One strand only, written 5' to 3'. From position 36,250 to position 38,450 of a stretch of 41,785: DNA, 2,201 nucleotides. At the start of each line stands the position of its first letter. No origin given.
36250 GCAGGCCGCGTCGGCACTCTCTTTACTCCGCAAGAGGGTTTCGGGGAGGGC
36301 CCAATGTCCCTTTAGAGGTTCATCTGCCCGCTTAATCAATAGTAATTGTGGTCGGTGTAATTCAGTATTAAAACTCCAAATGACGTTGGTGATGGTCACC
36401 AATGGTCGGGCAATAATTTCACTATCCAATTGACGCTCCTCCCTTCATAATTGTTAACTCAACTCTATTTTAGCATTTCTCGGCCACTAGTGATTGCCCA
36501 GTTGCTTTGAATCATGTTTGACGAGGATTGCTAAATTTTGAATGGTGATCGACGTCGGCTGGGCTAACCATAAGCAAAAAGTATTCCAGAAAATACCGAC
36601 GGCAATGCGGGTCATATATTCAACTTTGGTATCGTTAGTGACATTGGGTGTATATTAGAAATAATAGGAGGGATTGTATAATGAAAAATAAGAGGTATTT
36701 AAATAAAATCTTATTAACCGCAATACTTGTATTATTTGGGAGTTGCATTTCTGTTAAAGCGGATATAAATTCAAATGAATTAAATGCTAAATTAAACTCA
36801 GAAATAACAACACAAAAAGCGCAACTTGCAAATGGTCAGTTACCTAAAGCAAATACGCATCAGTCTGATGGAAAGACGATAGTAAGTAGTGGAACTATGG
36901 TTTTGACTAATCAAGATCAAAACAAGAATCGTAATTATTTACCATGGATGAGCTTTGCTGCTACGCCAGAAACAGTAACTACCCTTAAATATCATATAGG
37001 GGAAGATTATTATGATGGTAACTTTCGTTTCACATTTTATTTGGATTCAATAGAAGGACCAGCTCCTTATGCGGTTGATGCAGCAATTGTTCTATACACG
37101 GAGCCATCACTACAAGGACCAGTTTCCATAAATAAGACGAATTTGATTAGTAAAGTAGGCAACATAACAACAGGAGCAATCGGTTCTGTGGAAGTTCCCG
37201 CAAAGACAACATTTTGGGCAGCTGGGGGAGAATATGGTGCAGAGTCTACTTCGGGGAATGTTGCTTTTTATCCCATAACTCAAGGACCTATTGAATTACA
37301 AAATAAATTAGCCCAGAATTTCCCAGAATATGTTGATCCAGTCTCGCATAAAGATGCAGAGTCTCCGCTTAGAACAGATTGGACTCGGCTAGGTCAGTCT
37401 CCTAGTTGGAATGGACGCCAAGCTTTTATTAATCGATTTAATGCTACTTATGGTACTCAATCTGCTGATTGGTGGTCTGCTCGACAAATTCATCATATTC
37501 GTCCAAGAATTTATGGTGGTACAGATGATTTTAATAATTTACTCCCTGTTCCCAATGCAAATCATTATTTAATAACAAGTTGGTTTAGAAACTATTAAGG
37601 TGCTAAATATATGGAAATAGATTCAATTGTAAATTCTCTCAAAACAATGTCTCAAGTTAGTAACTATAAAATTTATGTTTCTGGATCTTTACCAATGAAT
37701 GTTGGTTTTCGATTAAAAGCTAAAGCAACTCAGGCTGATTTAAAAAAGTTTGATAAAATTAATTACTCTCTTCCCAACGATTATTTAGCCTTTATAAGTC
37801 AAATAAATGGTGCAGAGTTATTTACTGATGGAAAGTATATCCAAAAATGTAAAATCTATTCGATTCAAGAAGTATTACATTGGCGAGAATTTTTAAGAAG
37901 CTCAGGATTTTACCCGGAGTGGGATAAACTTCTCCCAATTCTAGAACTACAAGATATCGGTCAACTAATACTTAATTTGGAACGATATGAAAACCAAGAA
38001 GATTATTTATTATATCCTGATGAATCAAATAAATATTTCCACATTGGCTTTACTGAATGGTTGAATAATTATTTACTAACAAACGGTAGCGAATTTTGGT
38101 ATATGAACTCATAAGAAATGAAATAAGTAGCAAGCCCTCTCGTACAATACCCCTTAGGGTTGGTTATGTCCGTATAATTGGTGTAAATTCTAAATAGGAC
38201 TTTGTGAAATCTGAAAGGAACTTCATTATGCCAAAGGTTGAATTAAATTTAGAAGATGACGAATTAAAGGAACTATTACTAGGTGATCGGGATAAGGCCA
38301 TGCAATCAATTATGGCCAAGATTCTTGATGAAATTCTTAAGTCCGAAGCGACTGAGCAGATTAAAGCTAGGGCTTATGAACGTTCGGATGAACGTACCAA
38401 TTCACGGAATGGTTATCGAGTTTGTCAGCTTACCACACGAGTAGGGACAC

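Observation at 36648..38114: Secreted HNH/EndoVII-type (xHH) nuclease toxin with cognate SUKH (SMI1/KNR4) immunity gene: a polymorphic-toxin or bacteriocin-like module on the plasmid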

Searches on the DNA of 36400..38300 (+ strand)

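Call 8: search_dna_similar(query=window:36400-38300:+, collection=plasmids, mode=near)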
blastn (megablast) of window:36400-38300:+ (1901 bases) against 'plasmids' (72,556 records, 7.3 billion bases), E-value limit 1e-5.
Records with a match: 72; places in all: 110; records where one place covers at least 80% of the query: 4.
Best place of each record, by identity: >=99% 27; 95-99% 43; 90-95% 2.
By first word of the organism name: Lactiplantibacillus 17; Limosilactobacillus 16; Lactobacillus 12; Ligilactobacillus 6; Latilactobacillus 5; Pediococcus 5; Lacticaseibacillus 4; Levilactobacillus 2; Furfurilactobacillus 1; Secundilactobacillus 1; and 3 more.
By predicted mobility (MOB-suite, as given by PLSDB): mobilizable 49; non-mobilizable 12; conjugative 11.
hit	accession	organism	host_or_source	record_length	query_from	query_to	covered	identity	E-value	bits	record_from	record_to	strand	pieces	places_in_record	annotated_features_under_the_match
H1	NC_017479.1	Ligilactobacillus salivarius CECT 5713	-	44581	1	1901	100%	99.9%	0e+0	3656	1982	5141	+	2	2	HNH endonuclease signature motif containing protein | SMI1/KNR4 family protein | NUDIX domain-containing protein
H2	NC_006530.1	Ligilactobacillus salivarius UCC118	-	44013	1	1901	100%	99.7%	0e+0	3493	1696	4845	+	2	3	HNH endonuclease signature motif containing protein | SMI1/KNR4 family protein | NUDIX domain-containing protein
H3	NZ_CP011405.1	Ligilactobacillus salivarius str. Ren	Homo sapiens,human feces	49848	1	1901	100%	99.6%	0e+0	3488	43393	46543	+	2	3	HNH endonuclease signature motif containing protein | SMI1/KNR4 family protein | TetR/AcrR family transcriptional regulator | NUDIX domain-containing protein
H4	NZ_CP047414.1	Ligilactobacillus salivarius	Equus caballus,Isolated and purified ...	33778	240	1901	87%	99.6%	0e+0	3037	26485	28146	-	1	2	HNH endonuclease signature motif containing protein | SMI1/KNR4 family protein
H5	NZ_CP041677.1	Limosilactobacillus reuteri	Peromyscus leucopus,Wholel organism ...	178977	240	1737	79%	90.7%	0e+0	1997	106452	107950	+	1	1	HNH endonuclease signature motif containing protein | SMI1/KNR4 family protein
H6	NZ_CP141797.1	Lactobacillus gasseri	whole organism,pickling vegetable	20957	844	1757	48%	99.9%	0e+0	1683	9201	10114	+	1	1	SMI1/KNR4 family protein | HNH endonuclease signature motif containing protein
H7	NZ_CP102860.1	Lacticaseibacillus paracasei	Homo sapiens,Cell culture,tongue coating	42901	844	1757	48%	99.8%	0e+0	1693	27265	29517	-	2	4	IS256 family transposase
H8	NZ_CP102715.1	Limosilactobacillus fermentum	Homo sapiens,Cell culture,tongue coating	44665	844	1757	48%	99.8%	0e+0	1677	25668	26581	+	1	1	SMI1/KNR4 family protein | HNH endonuclease signature motif containing protein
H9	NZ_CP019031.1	Limosilactobacillus fermentum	Homo sapiens,Culture,vaginal tract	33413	844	1762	48%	99.2%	0e+0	1659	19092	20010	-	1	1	SMI1/KNR4 family protein | HNH endonuclease signature motif containing protein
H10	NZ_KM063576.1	Limosilactobacillus reuteri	Homo sapiens,gut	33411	844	1759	48%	99.3%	0e+0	1659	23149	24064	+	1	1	SMI1/KNR4 family protein | HNH endonuclease signature motif containing protein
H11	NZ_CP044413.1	Lactobacillus sp. JM1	strain,infant feces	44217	844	1757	48%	99.6%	0e+0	1666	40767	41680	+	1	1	SMI1/KNR4 family protein | HNH endonuclease signature motif containing protein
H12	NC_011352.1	Lacticaseibacillus paracasei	koumiss (fermented mare's milk)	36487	844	1757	48%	99.5%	0e+0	1661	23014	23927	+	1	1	SMI1/KNR4 family protein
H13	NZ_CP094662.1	Lacticaseibacillus paracasei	pure culture,kefir grains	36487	844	1757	48%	99.5%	0e+0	1661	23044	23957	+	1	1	SMI1/KNR4 family protein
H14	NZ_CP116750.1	Lactiplantibacillus plantarum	Homo sapiens,single cell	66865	844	1757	48%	99.5%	0e+0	1661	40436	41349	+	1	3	SMI1/KNR4 family protein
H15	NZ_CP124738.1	Limosilactobacillus fermentum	single cell,Human saliva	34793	1037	1757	38%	99.7%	0e+0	1321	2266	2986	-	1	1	SMI1/KNR4 family protein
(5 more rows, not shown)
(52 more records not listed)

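Call 9: get_annotated_region(hit=H1, flank=4000)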
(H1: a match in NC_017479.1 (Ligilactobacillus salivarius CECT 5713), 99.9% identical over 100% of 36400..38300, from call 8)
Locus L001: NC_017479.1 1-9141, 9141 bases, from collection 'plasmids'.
description: Ligilactobacillus salivarius CECT 5713 plasmid pHN1, complete sequence
organism: Ligilactobacillus salivarius CECT 5713 (NCBI taxid 712961)
taxonomy: Bacteria; Bacillota; Bacilli; Lactobacillales; Lactobacillaceae; Ligilactobacillus; Ligilactobacillus salivarius; Ligilactobacillus salivarius CECT 5713
host: -; source: -; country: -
typing (MOB-suite, as given by PLSDB): mobilizable; replicon rep_cluster_707; relaxase MOBQ
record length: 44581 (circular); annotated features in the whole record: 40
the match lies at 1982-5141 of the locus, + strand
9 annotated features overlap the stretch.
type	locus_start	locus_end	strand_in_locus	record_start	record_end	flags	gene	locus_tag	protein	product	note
CDS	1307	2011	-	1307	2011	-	-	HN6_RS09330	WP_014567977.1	NUDIX domain-containing protein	-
CDS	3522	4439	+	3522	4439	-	-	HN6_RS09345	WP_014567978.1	HNH endonuclease signature motif containing protein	-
CDS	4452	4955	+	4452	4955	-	-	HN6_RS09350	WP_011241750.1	SMI1/KNR4 family protein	GO:0042546 - cell wall biogenesis [Evidence IEA]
CDS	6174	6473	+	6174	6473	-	-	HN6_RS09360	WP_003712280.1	type II toxin-antitoxin system Phd/YefM family antitoxin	-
CDS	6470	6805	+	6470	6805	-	-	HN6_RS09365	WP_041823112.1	type II toxin-antitoxin system YafQ family toxin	-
CDS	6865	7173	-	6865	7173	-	-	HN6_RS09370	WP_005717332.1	type II toxin-antitoxin system YafQ family toxin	-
CDS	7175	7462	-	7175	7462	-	-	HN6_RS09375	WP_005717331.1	type II toxin-antitoxin system RelB/DinJ family antitoxin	-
CDS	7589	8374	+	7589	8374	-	-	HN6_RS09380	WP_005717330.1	ParA family protein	-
CDS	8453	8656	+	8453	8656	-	-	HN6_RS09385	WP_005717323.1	hypothetical protein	-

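Call 10: get_annotated_region(hit=H6, flank=4000)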
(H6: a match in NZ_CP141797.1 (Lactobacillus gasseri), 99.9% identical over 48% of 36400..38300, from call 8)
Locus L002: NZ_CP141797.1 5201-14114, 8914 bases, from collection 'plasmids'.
description: Lactobacillus gasseri strain SYP-B4209 plasmid unnamed1, complete sequence
organism: Lactobacillus gasseri (NCBI taxid 1596)
taxonomy: Bacteria; Bacillota; Bacilli; Lactobacillales; Lactobacillaceae; Lactobacillus; Lactobacillus gasseri
host: -; source: whole organism,pickling vegetable; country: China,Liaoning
typing (MOB-suite, as given by PLSDB): mobilizable; replicon rep_cluster_707; relaxase MOBQ
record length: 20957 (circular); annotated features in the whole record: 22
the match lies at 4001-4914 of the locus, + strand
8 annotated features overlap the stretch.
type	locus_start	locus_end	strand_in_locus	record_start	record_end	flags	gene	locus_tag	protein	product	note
CDS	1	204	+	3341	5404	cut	mobQ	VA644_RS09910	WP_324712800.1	MobQ family relaxase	-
CDS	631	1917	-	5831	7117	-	-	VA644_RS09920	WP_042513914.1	ISL3 family transposase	-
CDS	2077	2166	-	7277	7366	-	-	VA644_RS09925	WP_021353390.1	putative holin-like toxin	-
CDS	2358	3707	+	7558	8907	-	-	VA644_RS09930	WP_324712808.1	FAD-dependent oxidoreductase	-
CDS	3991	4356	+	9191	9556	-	-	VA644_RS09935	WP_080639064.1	HNH endonuclease signature motif containing protein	-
CDS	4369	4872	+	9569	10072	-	-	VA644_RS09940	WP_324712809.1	SMI1/KNR4 family protein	GO:0042546 - cell wall biogenesis [Evidence IEA]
CDS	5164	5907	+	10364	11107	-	-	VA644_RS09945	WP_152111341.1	nicotinamide mononucleotide transporter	GO:0034258 - nicotinamide riboside transport [Evidence IEA]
CDS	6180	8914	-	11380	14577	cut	-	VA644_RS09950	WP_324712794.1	Cna B-type domain-containing protein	-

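Call 11: get_annotated_region(hit=H5, flank=5000)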
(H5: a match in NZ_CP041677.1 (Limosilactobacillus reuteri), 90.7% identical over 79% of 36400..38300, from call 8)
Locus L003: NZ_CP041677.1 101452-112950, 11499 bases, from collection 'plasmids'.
description: Limosilactobacillus reuteri strain LL7 plasmid unnamed, complete sequence
organism: Limosilactobacillus reuteri (NCBI taxid 1598)
taxonomy: Bacteria; Bacillota; Bacilli; Lactobacillales; Lactobacillaceae; Limosilactobacillus; Limosilactobacillus reuteri
host: -; source: Peromyscus leucopus,Wholel organism from pure culture,Stomach contents; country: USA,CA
typing (MOB-suite, as given by PLSDB): non-mobilizable
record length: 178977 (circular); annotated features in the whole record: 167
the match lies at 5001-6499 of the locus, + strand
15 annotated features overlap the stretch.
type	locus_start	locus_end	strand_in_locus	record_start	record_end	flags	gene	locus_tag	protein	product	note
CDS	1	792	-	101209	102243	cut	-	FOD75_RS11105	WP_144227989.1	DUF1002 domain-containing protein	-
CDS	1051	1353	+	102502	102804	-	-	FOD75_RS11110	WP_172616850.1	hypothetical protein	-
CDS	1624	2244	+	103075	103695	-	-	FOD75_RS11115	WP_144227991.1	tyrosine-type recombinase/integrase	GO:0015074 - DNA integration [Evidence IEA]; GO:0006310 - DNA recombination [Evidence IEA]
CDS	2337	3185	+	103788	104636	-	-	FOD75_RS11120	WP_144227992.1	hypothetical protein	-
CDS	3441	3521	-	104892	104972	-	-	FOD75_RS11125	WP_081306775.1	putative holin-like toxin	-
CDS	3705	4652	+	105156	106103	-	-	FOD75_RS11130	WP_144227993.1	hypothetical protein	-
CDS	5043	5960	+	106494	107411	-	-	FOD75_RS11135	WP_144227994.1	HNH endonuclease signature motif containing protein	-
CDS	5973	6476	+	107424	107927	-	-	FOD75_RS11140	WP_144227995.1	SMI1/KNR4 family protein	GO:0042546 - cell wall biogenesis [Evidence IEA]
CDS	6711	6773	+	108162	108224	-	-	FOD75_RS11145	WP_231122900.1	hypothetical protein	-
CDS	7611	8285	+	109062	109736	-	-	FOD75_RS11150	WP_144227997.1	hypothetical protein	-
CDS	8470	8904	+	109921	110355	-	-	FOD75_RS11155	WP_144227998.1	hypothetical protein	-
CDS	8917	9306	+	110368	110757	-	-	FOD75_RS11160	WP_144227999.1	hypothetical protein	-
CDS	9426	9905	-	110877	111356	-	-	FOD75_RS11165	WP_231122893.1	heavy metal-binding domain-containing protein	-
CDS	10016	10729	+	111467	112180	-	-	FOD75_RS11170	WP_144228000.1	hypothetical protein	-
CDS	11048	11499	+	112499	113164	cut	-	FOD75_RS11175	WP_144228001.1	hypothetical protein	-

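Call 38: search_dna_similar(query=window:37243-38156:+, collection=plasmids, mode=near, max_rows=60)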
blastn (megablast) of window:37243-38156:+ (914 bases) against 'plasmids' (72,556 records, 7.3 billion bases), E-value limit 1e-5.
Records with a match: 16; places in all: 17; records where one place covers at least 80% of the query: 13.
Best place of each record, by identity: >=99% 15; 90-95% 1.
By first word of the organism name: Limosilactobacillus 6; Ligilactobacillus 4; Lacticaseibacillus 3; Lactobacillus 2; Lactiplantibacillus 1.
By predicted mobility (MOB-suite, as given by PLSDB): conjugative 8; mobilizable 7; non-mobilizable 1.
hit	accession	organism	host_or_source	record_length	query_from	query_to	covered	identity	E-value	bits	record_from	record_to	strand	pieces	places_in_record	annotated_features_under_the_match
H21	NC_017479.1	Ligilactobacillus salivarius CECT 5713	-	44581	1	914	100%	100.0%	0e+0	1688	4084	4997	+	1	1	SMI1/KNR4 family protein | HNH endonuclease signature motif containing protein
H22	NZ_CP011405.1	Ligilactobacillus salivarius str. Ren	Homo sapiens,human feces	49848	1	914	100%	99.9%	0e+0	1683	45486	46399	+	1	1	SMI1/KNR4 family protein | HNH endonuclease signature motif containing protein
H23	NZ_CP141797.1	Lactobacillus gasseri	whole organism,pickling vegetable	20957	1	914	100%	99.9%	0e+0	1683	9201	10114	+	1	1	SMI1/KNR4 family protein | HNH endonuclease signature motif containing protein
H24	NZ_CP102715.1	Limosilactobacillus fermentum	Homo sapiens,Cell culture,tongue coating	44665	1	914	100%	99.8%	0e+0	1677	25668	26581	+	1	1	SMI1/KNR4 family protein | HNH endonuclease signature motif containing protein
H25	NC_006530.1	Ligilactobacillus salivarius UCC118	-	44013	1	914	100%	99.7%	0e+0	1672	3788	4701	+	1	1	SMI1/KNR4 family protein | HNH endonuclease signature motif containing protein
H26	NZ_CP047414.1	Ligilactobacillus salivarius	Equus caballus,Isolated and purified ...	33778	1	914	100%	99.7%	0e+0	1672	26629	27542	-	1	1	SMI1/KNR4 family protein | HNH endonuclease signature motif containing protein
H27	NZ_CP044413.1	Lactobacillus sp. JM1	strain,infant feces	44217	1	914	100%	99.6%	0e+0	1666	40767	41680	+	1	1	SMI1/KNR4 family protein | HNH endonuclease signature motif containing protein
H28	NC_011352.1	Lacticaseibacillus paracasei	koumiss (fermented mare's milk)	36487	1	914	100%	99.5%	0e+0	1661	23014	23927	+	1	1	SMI1/KNR4 family protein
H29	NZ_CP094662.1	Lacticaseibacillus paracasei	pure culture,kefir grains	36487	1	914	100%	99.5%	0e+0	1661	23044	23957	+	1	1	SMI1/KNR4 family protein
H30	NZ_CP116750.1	Lactiplantibacillus plantarum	Homo sapiens,single cell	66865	1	914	100%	99.5%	0e+0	1661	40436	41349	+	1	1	SMI1/KNR4 family protein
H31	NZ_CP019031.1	Limosilactobacillus fermentum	Homo sapiens,Culture,vaginal tract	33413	1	914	100%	99.3%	0e+0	1655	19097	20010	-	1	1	SMI1/KNR4 family protein | HNH endonuclease signature motif containing protein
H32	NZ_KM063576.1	Limosilactobacillus reuteri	Homo sapiens,gut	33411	1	914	100%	99.3%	0e+0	1655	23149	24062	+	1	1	SMI1/KNR4 family protein | HNH endonuclease signature motif containing protein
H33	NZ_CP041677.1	Limosilactobacillus reuteri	Peromyscus leucopus,Wholel organism ...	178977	1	894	98%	90.8%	0e+0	1197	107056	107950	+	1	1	SMI1/KNR4 family protein | HNH endonuclease signature motif containing protein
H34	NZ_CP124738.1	Limosilactobacillus fermentum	single cell,Human saliva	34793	194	914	79%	99.7%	0e+0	1321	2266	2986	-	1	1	SMI1/KNR4 family protein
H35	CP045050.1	Limosilactobacillus reuteri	Homo sapiens,faeces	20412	284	914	69%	99.8%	0e+0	1160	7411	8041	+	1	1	record has no annotation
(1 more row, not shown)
